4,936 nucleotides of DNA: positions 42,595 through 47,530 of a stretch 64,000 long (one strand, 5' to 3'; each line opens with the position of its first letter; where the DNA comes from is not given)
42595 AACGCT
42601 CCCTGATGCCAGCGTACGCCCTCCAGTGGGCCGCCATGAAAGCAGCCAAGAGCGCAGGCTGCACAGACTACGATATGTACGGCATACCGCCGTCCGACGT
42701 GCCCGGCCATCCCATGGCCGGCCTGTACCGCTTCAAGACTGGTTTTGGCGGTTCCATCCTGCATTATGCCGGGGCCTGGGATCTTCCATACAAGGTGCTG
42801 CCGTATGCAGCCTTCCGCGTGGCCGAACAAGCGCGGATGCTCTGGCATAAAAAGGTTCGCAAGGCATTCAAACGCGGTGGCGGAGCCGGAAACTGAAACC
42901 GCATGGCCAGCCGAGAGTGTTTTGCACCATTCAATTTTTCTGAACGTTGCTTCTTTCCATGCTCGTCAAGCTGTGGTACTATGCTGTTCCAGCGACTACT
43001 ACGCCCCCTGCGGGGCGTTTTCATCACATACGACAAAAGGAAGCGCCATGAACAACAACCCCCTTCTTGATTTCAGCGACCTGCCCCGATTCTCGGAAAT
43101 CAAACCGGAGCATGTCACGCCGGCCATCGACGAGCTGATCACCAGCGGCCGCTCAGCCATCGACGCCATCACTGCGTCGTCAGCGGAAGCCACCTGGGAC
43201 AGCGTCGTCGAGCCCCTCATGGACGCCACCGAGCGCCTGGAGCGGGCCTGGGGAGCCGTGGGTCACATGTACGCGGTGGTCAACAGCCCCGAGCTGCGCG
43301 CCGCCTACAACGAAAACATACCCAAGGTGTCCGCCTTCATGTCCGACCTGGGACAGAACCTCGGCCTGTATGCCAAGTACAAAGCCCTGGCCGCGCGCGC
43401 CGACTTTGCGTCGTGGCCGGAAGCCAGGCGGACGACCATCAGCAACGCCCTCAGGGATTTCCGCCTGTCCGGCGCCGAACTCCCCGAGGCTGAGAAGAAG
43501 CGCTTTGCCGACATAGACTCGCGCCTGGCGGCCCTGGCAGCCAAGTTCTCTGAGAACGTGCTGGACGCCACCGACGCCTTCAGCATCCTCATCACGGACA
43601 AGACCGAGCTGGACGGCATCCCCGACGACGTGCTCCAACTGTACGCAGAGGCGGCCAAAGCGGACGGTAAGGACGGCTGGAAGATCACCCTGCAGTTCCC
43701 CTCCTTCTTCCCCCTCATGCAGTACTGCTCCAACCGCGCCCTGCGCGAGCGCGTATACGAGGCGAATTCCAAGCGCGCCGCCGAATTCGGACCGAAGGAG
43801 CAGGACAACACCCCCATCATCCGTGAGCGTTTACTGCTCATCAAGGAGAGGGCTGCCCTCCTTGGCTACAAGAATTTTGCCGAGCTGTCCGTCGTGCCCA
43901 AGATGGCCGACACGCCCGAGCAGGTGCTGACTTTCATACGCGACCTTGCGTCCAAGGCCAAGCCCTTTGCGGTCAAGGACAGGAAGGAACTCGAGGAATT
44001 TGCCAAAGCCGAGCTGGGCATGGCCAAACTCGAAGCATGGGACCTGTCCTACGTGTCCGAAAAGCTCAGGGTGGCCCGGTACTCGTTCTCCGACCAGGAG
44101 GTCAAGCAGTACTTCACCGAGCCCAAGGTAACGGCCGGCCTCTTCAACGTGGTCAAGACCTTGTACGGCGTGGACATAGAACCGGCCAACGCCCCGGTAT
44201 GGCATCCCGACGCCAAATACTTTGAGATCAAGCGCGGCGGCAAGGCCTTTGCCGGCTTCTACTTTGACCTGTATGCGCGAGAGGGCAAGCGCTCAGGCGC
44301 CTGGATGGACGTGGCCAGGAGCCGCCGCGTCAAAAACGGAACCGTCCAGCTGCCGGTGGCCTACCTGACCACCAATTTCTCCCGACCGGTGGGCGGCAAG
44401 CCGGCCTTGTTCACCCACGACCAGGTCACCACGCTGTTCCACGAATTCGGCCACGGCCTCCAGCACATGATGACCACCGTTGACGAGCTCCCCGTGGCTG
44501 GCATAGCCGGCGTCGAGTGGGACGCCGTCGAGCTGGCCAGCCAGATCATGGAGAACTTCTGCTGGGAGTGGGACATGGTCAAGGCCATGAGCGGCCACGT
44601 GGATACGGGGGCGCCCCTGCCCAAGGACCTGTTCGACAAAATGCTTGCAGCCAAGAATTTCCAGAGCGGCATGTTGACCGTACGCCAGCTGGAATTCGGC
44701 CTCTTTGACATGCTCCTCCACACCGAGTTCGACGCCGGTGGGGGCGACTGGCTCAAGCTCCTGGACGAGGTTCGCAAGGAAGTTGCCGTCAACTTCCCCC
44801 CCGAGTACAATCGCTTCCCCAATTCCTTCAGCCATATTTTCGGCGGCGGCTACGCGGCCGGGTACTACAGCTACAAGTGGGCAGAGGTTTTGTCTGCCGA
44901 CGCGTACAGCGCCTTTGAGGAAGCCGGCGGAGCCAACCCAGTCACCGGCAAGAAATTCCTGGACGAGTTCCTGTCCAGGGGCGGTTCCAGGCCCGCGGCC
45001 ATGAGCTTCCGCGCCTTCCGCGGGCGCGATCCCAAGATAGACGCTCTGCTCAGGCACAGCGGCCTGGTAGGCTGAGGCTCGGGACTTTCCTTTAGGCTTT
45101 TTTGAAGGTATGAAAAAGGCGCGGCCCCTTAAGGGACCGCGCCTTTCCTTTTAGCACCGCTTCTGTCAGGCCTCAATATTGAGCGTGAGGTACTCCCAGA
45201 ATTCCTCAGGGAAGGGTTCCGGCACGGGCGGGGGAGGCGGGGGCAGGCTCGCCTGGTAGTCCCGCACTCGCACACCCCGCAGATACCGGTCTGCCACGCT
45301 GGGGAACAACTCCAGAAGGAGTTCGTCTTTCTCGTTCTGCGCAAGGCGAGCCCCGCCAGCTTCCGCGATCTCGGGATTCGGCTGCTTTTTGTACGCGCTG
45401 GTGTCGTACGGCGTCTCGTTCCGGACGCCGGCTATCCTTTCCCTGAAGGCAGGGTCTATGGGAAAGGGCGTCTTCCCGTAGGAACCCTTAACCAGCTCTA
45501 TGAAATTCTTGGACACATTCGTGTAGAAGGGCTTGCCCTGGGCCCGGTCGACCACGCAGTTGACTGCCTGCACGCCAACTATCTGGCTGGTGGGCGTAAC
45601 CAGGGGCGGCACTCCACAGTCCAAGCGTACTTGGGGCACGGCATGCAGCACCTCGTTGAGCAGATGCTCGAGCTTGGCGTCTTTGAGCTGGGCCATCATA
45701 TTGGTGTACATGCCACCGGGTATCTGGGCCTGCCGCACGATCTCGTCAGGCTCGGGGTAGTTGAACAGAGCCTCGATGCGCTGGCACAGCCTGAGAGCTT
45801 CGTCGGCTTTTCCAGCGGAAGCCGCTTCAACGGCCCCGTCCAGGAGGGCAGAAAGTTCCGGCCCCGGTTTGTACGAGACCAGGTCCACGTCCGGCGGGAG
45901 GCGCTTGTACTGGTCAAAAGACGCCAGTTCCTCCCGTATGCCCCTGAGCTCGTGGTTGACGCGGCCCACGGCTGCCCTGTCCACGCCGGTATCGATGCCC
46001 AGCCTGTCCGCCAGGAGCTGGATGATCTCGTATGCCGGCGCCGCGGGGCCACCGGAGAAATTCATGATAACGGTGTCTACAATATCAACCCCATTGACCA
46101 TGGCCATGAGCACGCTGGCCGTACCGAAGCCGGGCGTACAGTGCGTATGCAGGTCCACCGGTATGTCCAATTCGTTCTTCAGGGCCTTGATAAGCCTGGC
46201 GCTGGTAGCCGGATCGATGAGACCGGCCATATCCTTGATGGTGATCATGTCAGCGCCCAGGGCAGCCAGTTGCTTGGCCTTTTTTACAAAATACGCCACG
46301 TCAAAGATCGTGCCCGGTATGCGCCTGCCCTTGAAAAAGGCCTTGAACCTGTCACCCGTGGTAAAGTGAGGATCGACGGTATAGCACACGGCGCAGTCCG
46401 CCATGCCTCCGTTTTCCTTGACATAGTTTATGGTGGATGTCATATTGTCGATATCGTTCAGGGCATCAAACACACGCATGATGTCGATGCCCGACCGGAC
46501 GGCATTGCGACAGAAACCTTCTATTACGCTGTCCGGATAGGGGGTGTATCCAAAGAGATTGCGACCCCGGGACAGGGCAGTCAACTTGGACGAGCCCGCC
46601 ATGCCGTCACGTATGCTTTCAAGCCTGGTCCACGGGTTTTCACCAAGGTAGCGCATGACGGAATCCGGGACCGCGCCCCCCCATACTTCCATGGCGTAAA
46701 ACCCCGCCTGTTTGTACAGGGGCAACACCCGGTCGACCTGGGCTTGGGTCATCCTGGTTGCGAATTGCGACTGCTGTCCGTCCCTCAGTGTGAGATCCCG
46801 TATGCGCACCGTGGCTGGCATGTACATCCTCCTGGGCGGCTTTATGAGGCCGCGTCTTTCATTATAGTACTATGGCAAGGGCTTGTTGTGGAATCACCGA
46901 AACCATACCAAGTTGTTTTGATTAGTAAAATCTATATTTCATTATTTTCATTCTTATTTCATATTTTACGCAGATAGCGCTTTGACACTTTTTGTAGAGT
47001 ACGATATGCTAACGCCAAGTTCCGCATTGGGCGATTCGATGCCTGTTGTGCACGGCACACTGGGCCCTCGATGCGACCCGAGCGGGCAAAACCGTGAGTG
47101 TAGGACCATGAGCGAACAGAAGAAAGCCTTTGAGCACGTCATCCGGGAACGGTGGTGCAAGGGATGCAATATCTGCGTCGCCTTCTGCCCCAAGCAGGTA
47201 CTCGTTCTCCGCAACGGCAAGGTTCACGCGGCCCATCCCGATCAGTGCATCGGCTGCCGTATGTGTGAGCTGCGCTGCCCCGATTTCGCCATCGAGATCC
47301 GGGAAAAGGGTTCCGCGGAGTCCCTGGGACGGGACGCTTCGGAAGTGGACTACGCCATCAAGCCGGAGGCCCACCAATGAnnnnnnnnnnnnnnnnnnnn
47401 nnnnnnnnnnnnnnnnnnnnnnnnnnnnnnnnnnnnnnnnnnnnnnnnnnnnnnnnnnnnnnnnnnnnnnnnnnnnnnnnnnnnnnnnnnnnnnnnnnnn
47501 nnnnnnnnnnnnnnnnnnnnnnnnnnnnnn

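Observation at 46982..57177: One transcription unit joining 2-oxoacid:ferredoxin oxidoreductase to the methylmalonyl-CoA pathway and a Na+-pumping decarboxylase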

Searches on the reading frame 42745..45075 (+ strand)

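Call 5: search_protein_families(library=ncbifam, proteins=[window:42745-45075:+], max_evalue=0.00001)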
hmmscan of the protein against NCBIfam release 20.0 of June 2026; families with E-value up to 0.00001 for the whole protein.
window:42745-45075:+ (776 aa): 3 families
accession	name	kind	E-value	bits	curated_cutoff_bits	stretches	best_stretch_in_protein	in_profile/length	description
NF008159.0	PRK10911.1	equivalog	4.6e-239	795.2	927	1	104-774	2-678/680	oligopeptidase A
NF007624.0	PRK10280.1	equivalog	5.7e-109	365.2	944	1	103-774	3-679/681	peptidyl-dipeptidase Dcp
TIGR02289.1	M3_not_pepF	subfamily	7.8e-10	38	442.35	0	557-609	334-384/549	M3 family oligoendopeptidase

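Call 6: search_protein_families(library=pfam, proteins=[window:42745-45075:+], max_evalue=0.00001)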
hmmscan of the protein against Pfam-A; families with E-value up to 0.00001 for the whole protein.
window:42745-45075:+ (776 aa): 2 families
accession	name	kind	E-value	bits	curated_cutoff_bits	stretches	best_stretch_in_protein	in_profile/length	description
PF01432.26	Peptidase_M3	-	3e-136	455.8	27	1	324-773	1-456/457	Peptidase family M3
PF19310.4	TOP_N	-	1.4e-24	86.7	27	1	137-250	10-122/123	Neurolysin/Thimet oligopeptidase, N-terminal domain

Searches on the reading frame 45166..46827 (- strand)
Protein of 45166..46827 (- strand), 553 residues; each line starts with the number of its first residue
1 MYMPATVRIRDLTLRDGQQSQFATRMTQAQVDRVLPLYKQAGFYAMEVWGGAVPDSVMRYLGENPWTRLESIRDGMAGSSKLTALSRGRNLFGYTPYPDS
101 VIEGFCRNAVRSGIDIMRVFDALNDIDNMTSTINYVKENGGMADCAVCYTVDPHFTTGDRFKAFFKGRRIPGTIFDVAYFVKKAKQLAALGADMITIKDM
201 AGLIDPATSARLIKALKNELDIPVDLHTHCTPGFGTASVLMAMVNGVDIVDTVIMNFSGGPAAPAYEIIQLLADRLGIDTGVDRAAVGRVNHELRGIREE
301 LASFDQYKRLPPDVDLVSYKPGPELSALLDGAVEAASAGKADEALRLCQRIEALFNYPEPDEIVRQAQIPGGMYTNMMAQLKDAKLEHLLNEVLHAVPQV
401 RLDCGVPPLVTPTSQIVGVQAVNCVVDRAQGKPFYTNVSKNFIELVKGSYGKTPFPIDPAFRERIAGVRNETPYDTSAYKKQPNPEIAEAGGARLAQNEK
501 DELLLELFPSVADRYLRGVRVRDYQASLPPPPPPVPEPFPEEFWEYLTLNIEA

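Call 5: search_protein_families(library=ncbifam, proteins=[window:45166-46827:-], max_evalue=0.00001)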
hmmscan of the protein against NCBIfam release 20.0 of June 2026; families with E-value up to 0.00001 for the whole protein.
window:45166-46827:- (553 aa): 17 families
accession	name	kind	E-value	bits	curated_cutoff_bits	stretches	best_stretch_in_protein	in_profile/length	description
NF006761.0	PRK09282.1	domain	7.2e-127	424.3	402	3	6-157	3-153/591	pyruvate carboxylase subunit B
TIGR01108.1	oadA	equivalog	9.4e-115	384.3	756.5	3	9-157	1-148/582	sodium-extruding oxaloacetate decarboxylase subunit alpha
NF010644.0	PRK14041.1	equivalog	1.1e-113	380.4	734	3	7-156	3-151/467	pyruvate carboxylase subunit B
NF008985.0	PRK12331.1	equivalog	8.7e-112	374.2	718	3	6-156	3-152/465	oxaloacetate decarboxylase subunit alpha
NF010643.0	PRK14040.1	subfamily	3.6e-92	309.7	892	3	5-156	5-155/595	oxaloacetate decarboxylase subunit alpha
NF008984.0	PRK12330.1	equivalog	1.6e-88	297.7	827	3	3-158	2-156/500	methylmalonyl-CoA carboxytransferase subunit 5S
NF009231.0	PRK12581.1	equivalog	2.7e-88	296.6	954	3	3-156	9-161/468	oxaloacetate decarboxylase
NF009554.0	PRK12999.1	equivalog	2.7e-87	293.7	965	2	6-354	533-868/1147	pyruvate carboxylase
NF010645.0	PRK14042.1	equivalog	1.8e-76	258.2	1182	2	8-358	5-334/596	pyruvate carboxylase subunit B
TIGR01235.1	pyruv_carbox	equivalog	4.5e-74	249.6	1114.45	1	7-332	531-843/1143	pyruvate carboxylase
NF006049.0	PRK08195.1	subfamily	5.9e-18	65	229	1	178-290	148-262/344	4-hyroxy-2-oxovalerate/4-hydroxy-2-oxopentanoic acid aldolase,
TIGR03217.1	4OH_2_O_val_ald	equivalog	2.9e-16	59.6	286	1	179-287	144-254/334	4-hydroxy-2-oxovalerate aldolase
TIGR02660.1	nifV_homocitr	equivalog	8.1e-13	48.4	462.9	1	178-289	142-254/365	homocitrate synthase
NF002085.0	PRK00915.1-2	subfamily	1.6e-12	46.9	517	1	175-284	151-261/504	2-isopropylmalate synthase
TIGR02090.1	LEU1_arch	subfamily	2.4e-10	40.1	484.75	1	176-284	139-248/363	isopropylmalate/citramalate/homocitrate synthases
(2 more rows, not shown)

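Call 6: search_protein_families(library=pfam, proteins=[window:45166-46827:-], max_evalue=0.00001)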
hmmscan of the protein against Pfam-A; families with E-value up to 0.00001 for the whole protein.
window:45166-46827:- (553 aa): 2 families
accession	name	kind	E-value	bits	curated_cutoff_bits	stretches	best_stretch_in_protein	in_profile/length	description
PF02436.23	PYC_OADA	-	1.5e-33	116.7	27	1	364-520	1-165/201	Conserved carboxylase domain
PF00682.25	HMGL-like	-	7.3e-16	58.8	29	1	176-257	140-223/260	HMGL-like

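Call 44: search_solved_structures(query=window:45166-46827:-, show_alignments=0, max_evalue=1e-20)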
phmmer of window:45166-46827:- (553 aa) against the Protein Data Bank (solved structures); distinct sequences matched with E-value up to 1e-20: 29.
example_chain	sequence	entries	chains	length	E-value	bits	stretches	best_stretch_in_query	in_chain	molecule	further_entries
2nx9_A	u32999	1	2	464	6.6e-78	266.1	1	7-305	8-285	Oxaloacetate decarboxylase 2, subunit alpha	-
5ks8_C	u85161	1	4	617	2.1e-75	257.8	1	5-305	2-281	Pyruvate carboxylase subunit beta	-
1rqb_A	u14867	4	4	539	1.9e-67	231.6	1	4-306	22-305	transcarboxylase 5S subunit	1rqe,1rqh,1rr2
1s3h_A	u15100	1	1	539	7e-67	229.7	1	4-306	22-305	transcarboxylase 5S subunit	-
1u5j_A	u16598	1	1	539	7e-67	229.7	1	4-306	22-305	transcarboxylase 5S subunit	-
4jx4_A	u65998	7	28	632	3.9e-58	200.8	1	7-309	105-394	Pyruvate carboxylase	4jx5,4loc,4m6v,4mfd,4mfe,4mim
2qf7_A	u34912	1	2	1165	2.9e-57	197.9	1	7-309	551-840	Pyruvate carboxylase protein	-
4jx6_A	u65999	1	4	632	7e-57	196.7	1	7-309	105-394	Pyruvate carboxylase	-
3tw6_A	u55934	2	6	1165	1.4e-56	195.6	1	7-309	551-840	Pyruvate carboxylase protein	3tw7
9ueq_A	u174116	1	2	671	8.4e-56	193.1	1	5-305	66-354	Pyruvate carboxylase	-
9ubg_A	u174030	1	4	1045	3.7e-55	191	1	5-305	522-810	Pyruvate carboxylase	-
9vmh_A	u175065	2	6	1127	4.9e-55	190.6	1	5-305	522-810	Pyruvate carboxylase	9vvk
5vz0_A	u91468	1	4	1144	5.2e-54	187.2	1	7-304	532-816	Pyruvate carboxylase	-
5vyw_A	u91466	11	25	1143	9.8e-54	186.3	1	7-304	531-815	Pyruvate carboxylase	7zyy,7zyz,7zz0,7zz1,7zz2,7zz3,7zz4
5vyz_A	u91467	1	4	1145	9.9e-54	186.3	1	7-304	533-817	Pyruvate carboxylase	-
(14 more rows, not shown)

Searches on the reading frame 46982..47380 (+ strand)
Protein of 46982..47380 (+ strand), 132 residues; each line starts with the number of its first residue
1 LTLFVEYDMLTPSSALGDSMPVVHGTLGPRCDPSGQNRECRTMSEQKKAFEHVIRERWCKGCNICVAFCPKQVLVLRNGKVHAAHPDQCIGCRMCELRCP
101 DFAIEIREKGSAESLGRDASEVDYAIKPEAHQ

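Call 3: search_protein_families(library=pfam, proteins=[window:46982-47380:+])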
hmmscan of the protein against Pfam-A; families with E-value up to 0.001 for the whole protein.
window:46982-47380:+ (132 aa): 9 families
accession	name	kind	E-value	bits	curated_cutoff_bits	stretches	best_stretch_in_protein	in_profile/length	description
PF12838.12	Fer4_7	-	6.9e-10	39.7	27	2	59-100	2-49/52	4Fe-4S dicluster domain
PF14697.11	Fer4_21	-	8.4e-10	39.1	35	1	53-104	2-57/59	4Fe-4S dicluster domain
PF00037.32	Fer4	-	5.2e-09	36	21.1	2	86-105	5-24/24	4Fe-4S binding domain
PF13187.11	Fer4_9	-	1.4e-08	35.1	27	1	59-102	2-50/52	4Fe-4S dicluster domain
PF13237.11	Fer4_10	-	2.1e-07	31.2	25.5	1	54-100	4-53/53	4Fe-4S dicluster domain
PF13484.11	Fer4_16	-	6.7e-07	30.4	30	0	36-71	25-65/66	4Fe-4S double cluster binding domain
PF12797.12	Fer4_2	-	3.3e-06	27.1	24.5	0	85-100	6-21/22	4Fe-4S binding domain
PF12837.12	Fer4_6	-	8.9e-06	25.9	25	0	59-74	9-24/24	4Fe-4S binding domain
PF12800.12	Fer4_4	-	0.00017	22.1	24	0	58-71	3-16/17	4Fe-4S binding domain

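Call 4: search_protein_families(library=ncbifam, proteins=[window:46982-47380:+])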
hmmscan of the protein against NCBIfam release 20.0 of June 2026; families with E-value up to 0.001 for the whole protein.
window:46982-47380:+ (132 aa): 60 families (the best 25 are shown)
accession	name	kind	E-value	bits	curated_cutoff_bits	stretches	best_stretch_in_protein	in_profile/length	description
NF007205.0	PRK09626.1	equivalog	1.5e-15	57.1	93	1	51-109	11-76/105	2-oxoglutarate-acceptor oxidoreductase subunit OorD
TIGR02179.1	PorD_KorD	subfamily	3.2e-15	56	60.05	3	46-108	14-76/78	2-oxoacid:acceptor oxidoreductase, delta subunit, pyruvate/2-ketoisovalerate family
NF040864.1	HgcB_ferredoxin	equivalog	1.8e-11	43.7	99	1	55-108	12-65/93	mercury methylation ferredoxin HgcB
TIGR01944.1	rnfB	subfamily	5e-11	42.5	68.7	1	47-111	103-167/190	RnfABCDGE type electron transport complex subunit B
NF042987.1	OGOR_delta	exception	9.1e-11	41.8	125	1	51-107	25-88/89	2-oxoglutarate ferredoxin oxidoreductase subunit delta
NF043039.1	HgcAB_like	equivalog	7.7e-10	38.9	285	1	43-104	286-349/350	HgcAB-like fusion protein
NF003475.0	PRK05113.1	equivalog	4.7e-09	36.4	203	1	46-108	102-164/190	electron transport complex subunit RsxB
NF007202.0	PRK09623.1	equivalog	9.7e-09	35.5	166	1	46-107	40-101/105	3-methyl-2-oxobutanoate dehydrogenase subunit delta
TIGR02700.1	flavo_MJ0208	hypoth_equivalog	1.7e-08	34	251.35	1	52-105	143-195/234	dihydromethanopterin reductase (acceptor)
NF040684.1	PorD_Arch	equivalog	1.8e-08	34.4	120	1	85-112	30-57/85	pyruvate synthase subunit PorD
NF005415.0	PRK06991.1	equivalog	3.1e-08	33.6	281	1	52-119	80-146/284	electron transport complex subunit RsxB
NF038196.1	ferrodoxin_EFR1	subfamily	4.1e-08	33.6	75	1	43-109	173-234/242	EFR1 family ferrodoxin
TIGR04395.1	cutC_activ_rSAM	equivalog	4.1e-08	32.8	360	1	40-107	37-106/309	choline TMA-lyase-activating enzyme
NF045874.1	Vhu_polyferre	exception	8.1e-07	28.1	600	1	46-107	185-246/381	F420-non-reducing hydrogenase associated-polyferredoxin VhuB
NF010369.0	PRK13795.1-4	equivalog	1.4e-06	26.9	1086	1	42-111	561-631/633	hypothetical protein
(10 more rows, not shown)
